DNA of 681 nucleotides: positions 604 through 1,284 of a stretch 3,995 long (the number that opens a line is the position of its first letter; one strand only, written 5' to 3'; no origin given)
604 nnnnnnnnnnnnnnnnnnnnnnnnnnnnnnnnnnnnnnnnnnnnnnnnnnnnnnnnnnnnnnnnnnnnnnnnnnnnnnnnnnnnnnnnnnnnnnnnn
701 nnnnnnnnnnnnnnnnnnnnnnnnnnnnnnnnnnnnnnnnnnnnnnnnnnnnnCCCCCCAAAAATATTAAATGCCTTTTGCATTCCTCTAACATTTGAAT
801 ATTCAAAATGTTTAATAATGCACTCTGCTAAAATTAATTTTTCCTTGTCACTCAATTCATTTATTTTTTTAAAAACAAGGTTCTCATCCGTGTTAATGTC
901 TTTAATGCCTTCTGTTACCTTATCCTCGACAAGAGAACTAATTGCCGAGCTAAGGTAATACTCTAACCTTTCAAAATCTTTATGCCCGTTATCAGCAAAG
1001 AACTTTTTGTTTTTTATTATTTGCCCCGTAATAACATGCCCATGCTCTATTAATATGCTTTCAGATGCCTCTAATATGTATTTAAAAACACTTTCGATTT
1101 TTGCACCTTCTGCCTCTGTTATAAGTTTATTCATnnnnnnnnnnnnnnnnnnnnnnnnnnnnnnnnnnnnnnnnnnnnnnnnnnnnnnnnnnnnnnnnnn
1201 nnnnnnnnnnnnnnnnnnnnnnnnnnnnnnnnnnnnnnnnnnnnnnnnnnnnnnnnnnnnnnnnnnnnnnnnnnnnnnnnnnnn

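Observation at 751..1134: Uncharacterised 127-aa gene inserted between oriT and mobC, with the strongest RBS in the window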

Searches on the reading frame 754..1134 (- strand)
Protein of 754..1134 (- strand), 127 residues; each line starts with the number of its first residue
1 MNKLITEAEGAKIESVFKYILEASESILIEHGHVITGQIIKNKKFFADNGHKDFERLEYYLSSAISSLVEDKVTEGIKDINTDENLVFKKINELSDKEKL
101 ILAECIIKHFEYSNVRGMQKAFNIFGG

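Call 4: search_protein_families(proteins=[window:754-1134:-], library=ncbifam, max_evalue=1)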
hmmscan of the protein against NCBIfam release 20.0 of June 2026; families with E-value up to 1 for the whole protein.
window:754-1134:- (127 aa): 1 family
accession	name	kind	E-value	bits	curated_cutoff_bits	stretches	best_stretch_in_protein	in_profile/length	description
NF000167.2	ABCF_Lsa_all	exception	0.0066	15.5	750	1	33-107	55-133/492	Lsa family ABC-F type ribosomal protection protein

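Call 5: search_protein_families(proteins=[window:754-1134:-], library=phrogs, max_evalue=1)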
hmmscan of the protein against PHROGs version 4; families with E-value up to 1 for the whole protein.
window:754-1134:- (127 aa): 3 families
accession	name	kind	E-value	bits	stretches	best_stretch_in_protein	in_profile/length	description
phrog_6945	-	unknown function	0.11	12.9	1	72-122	198-242/270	-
phrog_10825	-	unknown function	0.16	13.3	1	51-101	5-55/81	-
phrog_34603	-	unknown function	0.19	12.6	1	21-93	14-86/158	-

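Call 6: search_protein_families(proteins=[window:754-1134:-], library=padloc, max_evalue=1)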
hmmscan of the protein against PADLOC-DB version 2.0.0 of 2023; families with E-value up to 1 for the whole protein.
window:754-1134:- (127 aa): 1 family
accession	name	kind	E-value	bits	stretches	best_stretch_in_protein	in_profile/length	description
PDLC01473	Cas6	-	0.0092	13.7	1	20-94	24-98/197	"CAS-I,CAS-II,CAS-III,CAS-IV,CAS-V,CAS-VI; crRNAmaturation"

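Call 7: profile_search(protein=window:754-1134:-)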
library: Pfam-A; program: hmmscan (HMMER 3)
A. the first sequence (127 residues): domains with independent E <= 10: 0; with E <= 0.001: 0
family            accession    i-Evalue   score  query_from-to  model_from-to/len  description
(no Pfam family matches the first sequence, even at E <= 10)

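Call 9: find_homologous_proteins(query=window:754-1134:-, max_evalue=0.01)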
Query window:754-1134:- (127 aa): 8 proteins with E <= 0.01 among 16 candidates.
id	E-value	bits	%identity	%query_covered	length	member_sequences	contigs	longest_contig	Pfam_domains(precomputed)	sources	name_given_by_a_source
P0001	7.0e-74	263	98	100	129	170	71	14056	-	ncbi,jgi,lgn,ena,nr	ncbi:TPA: hypothetical protein JZF57_004747 [Escherichia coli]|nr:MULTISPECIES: hypothetical protein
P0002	1.1e-46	176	92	71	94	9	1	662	-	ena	-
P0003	6.3e-43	163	90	70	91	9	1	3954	-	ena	-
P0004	7.0e-39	150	100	58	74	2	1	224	-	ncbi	ncbi:hypothetical protein, partial [Klebsiella pneumoniae]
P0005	4.9e-32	128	100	46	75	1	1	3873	-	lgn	-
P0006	1.5e-25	107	73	58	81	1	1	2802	-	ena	-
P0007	3.9e-22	96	82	48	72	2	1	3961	-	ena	-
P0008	1.9e-15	75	70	48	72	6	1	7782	-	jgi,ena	jgi:hypothetical protein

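Call 15: search_solved_structures(query=window:754-1134:-, max_evalue=10)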
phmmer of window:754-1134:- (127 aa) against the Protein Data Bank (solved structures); distinct sequences matched with E-value up to 10: 4.
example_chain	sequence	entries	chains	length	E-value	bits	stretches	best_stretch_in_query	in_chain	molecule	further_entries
1lm7_A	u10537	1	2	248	0.21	15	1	15-98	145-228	subdomain of Desmoplakin Carboxy-Terminal domain (DPCT)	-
2dn6_A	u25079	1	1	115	0.68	13.4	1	59-114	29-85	KIAA0640 protein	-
6z1p_AH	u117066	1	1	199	0.8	13.1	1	30-101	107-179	mL40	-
9s4q_Mt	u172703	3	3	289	3.9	10.9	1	16-100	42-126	Kinetochore-associated protein MTW1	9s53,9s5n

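Call 17: search_dna_similar(query=window:754-1134:-, collection=plasmids, mode=protein, max_evalue=0.01, rows=spread, max_rows=40)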
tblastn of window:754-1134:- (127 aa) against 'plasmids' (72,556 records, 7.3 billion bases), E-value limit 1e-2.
Records with a match: 18; places in all: 18; records where one place covers at least 80% of the query: 18.
Best place of each record, by identity: >=99% 12; 95-99% 3; 90-95% 3.
By first word of the organism name: Klebsiella 14; Citrobacter 3; Enterobacter 1.
By predicted mobility (MOB-suite, as given by PLSDB): mobilizable 17; conjugative 1.
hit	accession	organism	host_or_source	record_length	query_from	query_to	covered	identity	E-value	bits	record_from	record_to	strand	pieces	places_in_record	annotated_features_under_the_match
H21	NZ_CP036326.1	Klebsiella pneumoniae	Homo sapiens,blood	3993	1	127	100%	100.0%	3e-76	251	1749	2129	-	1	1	hypothetical protein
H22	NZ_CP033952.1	Klebsiella pneumoniae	-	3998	1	127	100%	100.0%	3e-76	251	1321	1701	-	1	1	hypothetical protein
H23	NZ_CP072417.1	Klebsiella pneumoniae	Homo sapiens,blood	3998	1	127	100%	100.0%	3e-76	251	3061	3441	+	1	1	hypothetical protein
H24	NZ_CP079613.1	Klebsiella pneumoniae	Homo sapiens,Pus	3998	1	127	100%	100.0%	3e-76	251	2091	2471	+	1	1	hypothetical protein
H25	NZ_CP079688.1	Klebsiella pneumoniae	-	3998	1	127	100%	100.0%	3e-76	251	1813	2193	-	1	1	hypothetical protein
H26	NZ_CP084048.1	Klebsiella pneumoniae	Homo sapiens,urine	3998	1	127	100%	100.0%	3e-76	251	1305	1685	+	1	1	hypothetical protein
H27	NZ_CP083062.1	Klebsiella pneumoniae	Homo sapiens,rectal swab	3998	1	127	100%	100.0%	3e-76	251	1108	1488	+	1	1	hypothetical protein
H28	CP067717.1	Klebsiella pneumoniae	Homo sapiens,other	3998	1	127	100%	100.0%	3e-76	251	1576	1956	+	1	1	hypothetical protein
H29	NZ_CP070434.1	Klebsiella pneumoniae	Homo sapiens,blood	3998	1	127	100%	100.0%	3e-76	251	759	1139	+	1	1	hypothetical protein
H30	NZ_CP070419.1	Klebsiella pneumoniae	Homo sapiens,blood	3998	1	127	100%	100.0%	3e-76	251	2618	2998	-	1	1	hypothetical protein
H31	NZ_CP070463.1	Klebsiella pneumoniae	Homo sapiens,blood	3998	1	127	100%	100.0%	3e-76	251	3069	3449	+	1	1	hypothetical protein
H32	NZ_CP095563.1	Klebsiella pneumoniae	Homo sapiens,blood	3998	1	127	100%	100.0%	3e-76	251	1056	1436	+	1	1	hypothetical protein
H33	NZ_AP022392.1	Citrobacter portucalensis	-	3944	1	127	100%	98.4%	7e-76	250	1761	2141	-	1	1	hypothetical protein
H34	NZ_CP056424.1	Citrobacter sp. RHBSTW-00524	culture,Wastewater effluent sample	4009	1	127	100%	98.4%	7e-76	250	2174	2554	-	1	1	hypothetical protein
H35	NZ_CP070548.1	Citrobacter freundii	Homo sapiens,urine (permanent catheter)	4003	1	127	100%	95.3%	2e-72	240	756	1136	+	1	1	hypothetical protein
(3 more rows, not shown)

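Call 21: predict_structure(protein=window:754-1134:-)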
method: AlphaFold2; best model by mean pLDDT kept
length: 127 residues; sequences in the alignment: 1
mean_pLDDT: 53.5   pTM: 0.49
mean pLDDT of the five models: 53.5, 50.0, 45.3, 44.8, 40.6
residues with pLDDT >= 90: 0; 70-90: 5; 50-70: 75; < 50: 47
segments of 3 or more residues with pLDDT < 50: 1-5, 55-57, 62-81, 111-127
pLDDT, mean of each block of 10 residues (from residue 1): 49 64 65 54 59 51 46 44 59 66 58 41 32
secondary structure, 60 per line:
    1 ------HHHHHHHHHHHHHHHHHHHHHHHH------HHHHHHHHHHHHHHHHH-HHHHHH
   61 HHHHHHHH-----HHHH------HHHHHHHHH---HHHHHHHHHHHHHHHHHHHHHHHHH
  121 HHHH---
elements in order: H7-30 H37-53 H55-68 H74-77 H84-92 H96-124

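Call 23: search_protein_representatives(protein=window:754-1134:-)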
Query: 127 residues. Proteins with E-value up to 0.001 (for the whole library): 4; up to 1e-10: 3; up to 1e-30: 1. The best 4 are listed.
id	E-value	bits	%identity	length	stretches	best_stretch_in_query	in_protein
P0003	2.0e-43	163.4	90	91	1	1-89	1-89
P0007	1.2e-22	96.4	82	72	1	1-61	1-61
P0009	4.5e-16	75.2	93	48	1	86-126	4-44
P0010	1.6e-04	38.0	38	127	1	42-124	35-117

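Call 40: find_encoding_contigs(protein=P0010, flank=6000)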
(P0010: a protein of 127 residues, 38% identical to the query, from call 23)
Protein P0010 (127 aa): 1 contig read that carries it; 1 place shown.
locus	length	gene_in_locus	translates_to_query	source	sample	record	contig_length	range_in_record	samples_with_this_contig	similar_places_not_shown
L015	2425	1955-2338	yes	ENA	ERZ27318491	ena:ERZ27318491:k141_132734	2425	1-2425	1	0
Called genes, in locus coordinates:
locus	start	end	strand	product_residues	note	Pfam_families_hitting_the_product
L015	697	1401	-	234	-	-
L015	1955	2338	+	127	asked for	-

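Call 45: find_homologous_proteins(query=A1, max_evalue=1)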
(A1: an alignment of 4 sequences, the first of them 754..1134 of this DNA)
Query A1 (4 sequences) (127 aa, profile of the alignment): 14 proteins with E <= 1 among 164 candidates.
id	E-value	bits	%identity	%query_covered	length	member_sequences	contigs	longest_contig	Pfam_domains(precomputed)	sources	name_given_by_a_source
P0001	2.5e-69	249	98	100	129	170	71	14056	-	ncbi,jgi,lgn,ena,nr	ncbi:TPA: hypothetical protein JZF57_004747 [Escherichia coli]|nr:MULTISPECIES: hypothetical protein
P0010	5.3e-50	187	38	63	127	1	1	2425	-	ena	-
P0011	1.1e-49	186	39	63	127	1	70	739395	-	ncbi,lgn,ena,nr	ncbi:TPA: hypothetical protein ACM36I_000786 [Escherichia coli]|nr:hypothetical protein [Escherichia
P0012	1.2e-49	185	39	63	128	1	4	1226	-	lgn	-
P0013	2.5e-48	181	38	63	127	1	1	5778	-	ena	-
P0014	2.6e-47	178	39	63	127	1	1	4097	-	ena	-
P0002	4.7e-46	174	92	71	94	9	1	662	-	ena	-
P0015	4.3e-45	171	41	59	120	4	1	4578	-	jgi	-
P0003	3.3e-42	161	90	70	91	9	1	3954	-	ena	-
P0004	7.2e-36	141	100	58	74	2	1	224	-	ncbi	ncbi:hypothetical protein, partial [Klebsiella pneumoniae]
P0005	6.3e-29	118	100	46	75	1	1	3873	-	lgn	-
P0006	3.6e-26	110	73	58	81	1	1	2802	-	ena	-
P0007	2.0e-22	97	82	48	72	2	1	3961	-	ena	-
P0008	6.9e-15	73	70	48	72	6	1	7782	-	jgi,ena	jgi:hypothetical protein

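Call 46: search_solved_structures(query=A1, max_evalue=10)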
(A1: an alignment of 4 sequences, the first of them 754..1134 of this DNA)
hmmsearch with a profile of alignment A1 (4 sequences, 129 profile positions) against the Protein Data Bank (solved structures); distinct sequences matched with E-value up to 10: 0.

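Call 47: find_encoding_contigs(protein=P0011, flank=6000, max_places=6)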
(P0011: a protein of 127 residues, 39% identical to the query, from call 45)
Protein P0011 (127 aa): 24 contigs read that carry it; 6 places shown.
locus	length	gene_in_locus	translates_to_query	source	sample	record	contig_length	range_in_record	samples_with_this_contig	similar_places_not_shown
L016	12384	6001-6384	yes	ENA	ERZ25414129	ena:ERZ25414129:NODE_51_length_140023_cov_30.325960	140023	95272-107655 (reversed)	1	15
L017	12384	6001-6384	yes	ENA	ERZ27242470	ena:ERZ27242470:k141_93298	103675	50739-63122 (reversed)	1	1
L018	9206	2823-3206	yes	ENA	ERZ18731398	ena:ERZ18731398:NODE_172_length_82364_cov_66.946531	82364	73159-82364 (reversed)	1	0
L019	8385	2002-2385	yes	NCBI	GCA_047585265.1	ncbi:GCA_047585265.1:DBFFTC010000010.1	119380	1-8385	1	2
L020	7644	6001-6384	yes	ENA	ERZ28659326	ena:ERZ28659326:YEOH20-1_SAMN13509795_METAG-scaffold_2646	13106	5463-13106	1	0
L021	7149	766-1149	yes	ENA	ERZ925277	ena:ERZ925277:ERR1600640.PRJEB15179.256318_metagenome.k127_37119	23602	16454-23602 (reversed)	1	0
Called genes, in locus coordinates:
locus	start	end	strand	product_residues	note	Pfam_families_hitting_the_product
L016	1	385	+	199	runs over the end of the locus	PF07963:N_methyl, PF11612:T2SSJ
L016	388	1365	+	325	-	PF14341:PilX_N (faint), PF21687:T2SSK_1st, PF03934:T2SSK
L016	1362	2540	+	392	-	PF05134:T2SSL, PF12693:GspL_C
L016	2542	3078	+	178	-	PF04612:T2SSM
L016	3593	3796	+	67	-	PF05930:Phage_AlpA, PF12728:HTH_17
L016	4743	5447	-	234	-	-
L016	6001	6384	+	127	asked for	-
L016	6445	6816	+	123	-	PF19514:MobC_2 (weak), PF21983:NikA-like, PF05713:MobC (weak)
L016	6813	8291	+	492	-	PF03432:Relaxase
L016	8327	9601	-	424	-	PF13356:Arm-DNA-bind_3, PF22022:Phage_int_M, PF00589:Phage_integrase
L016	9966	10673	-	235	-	PF04474:DUF554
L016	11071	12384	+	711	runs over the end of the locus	PF03709:OKR_DC_1_N, PF01276:OKR_DC_1, PF03711:OKR_DC_1_C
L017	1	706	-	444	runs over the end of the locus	PF00324:AA_permease, PF13520:AA_permease_2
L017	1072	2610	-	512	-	PF00486:Trans_reg_C, PF18500:CadC_C1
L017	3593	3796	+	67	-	PF05930:Phage_AlpA, PF12728:HTH_17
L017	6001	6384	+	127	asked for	-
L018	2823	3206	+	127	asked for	-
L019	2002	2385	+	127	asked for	-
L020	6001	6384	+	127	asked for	-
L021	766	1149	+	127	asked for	-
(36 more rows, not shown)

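Call 48: find_encoding_contigs(protein=P0013, flank=6000, max_places=3)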
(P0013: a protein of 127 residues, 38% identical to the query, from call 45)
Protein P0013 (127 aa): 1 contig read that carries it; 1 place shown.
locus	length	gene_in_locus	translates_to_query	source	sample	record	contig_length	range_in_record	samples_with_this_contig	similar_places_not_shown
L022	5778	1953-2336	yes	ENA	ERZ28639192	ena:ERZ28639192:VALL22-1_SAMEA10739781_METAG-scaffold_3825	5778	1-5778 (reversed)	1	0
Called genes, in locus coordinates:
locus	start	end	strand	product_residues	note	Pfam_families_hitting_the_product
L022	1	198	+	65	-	?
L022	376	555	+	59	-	-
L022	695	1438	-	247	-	-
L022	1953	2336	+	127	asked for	-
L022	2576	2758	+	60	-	PF05713:MobC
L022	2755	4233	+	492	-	PF03432:Relaxase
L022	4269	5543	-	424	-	PF13356:Arm-DNA-bind_3, PF22022:Phage_int_M, PF00589:Phage_integrase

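Call 49: find_encoding_contigs(protein=P0014, flank=6000, max_places=3)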
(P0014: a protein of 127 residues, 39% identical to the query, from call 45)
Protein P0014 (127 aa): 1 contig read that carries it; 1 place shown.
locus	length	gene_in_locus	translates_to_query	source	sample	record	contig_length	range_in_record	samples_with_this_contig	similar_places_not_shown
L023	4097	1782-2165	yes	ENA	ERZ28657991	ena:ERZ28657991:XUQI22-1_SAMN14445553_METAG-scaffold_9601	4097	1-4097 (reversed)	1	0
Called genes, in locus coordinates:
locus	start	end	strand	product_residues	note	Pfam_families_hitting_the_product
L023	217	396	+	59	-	-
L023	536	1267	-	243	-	-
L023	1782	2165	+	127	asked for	-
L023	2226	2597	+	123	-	PF19514:MobC_2 (weak), PF21983:NikA-like, PF05713:MobC (weak)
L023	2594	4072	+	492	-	PF03432:Relaxase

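Call 50: find_encoding_contigs(protein=P0015, flank=6000, max_places=3)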
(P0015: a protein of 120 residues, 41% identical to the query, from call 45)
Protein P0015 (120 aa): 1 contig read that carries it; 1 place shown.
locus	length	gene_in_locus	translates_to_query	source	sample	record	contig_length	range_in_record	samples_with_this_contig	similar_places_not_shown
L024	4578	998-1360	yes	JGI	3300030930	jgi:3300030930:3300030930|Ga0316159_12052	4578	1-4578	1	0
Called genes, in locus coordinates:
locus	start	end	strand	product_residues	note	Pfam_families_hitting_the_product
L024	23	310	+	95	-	-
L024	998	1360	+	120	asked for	-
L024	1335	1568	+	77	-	-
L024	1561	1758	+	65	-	-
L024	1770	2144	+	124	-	PF21983:NikA-like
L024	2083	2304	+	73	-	-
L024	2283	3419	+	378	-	PF03432:Relaxase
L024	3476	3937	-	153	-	-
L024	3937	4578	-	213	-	?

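Call 53: search_protein_families(proteins=[P0011], library=ncbifam, max_evalue=0.1)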
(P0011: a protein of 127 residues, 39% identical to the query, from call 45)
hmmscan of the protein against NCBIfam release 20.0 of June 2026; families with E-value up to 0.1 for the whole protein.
P0011 (127 aa): 0 families

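Call 54: search_protein_families(proteins=[P0011], library=phrogs, max_evalue=0.1)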
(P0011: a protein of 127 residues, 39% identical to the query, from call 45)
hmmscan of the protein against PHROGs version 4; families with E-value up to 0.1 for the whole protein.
P0011 (127 aa): 0 families

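Call 55: search_protein_families(proteins=[P0011], library=padloc, max_evalue=0.1)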
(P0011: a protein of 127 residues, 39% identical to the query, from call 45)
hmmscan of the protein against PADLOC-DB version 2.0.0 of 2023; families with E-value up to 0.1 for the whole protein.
P0011 (127 aa): 0 families

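Call 61: predict_structure(alignment_id=A2)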
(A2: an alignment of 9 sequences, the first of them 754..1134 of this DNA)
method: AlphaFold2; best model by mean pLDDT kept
length: 127 residues; sequences in the alignment: 9
mean_pLDDT: 85.8   pTM: 0.80
mean pLDDT of the five models: 85.8, 84.4, 83.0, 82.9, 43.7
residues with pLDDT >= 90: 78; 70-90: 30; 50-70: 14; < 50: 5
segments of 3 or more residues with pLDDT < 50: none
pLDDT, mean of each block of 10 residues (from residue 1): 74 94 93 95 92 90 91 86 93 95 90 60 49
secondary structure, 60 per line:
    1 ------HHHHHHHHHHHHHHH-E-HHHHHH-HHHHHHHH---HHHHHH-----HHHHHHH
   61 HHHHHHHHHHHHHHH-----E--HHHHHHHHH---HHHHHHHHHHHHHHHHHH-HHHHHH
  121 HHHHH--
elements in order: H7-21 H25-30 H32-39 H43-48 H54-75 H84-92 H96-113 H115-125
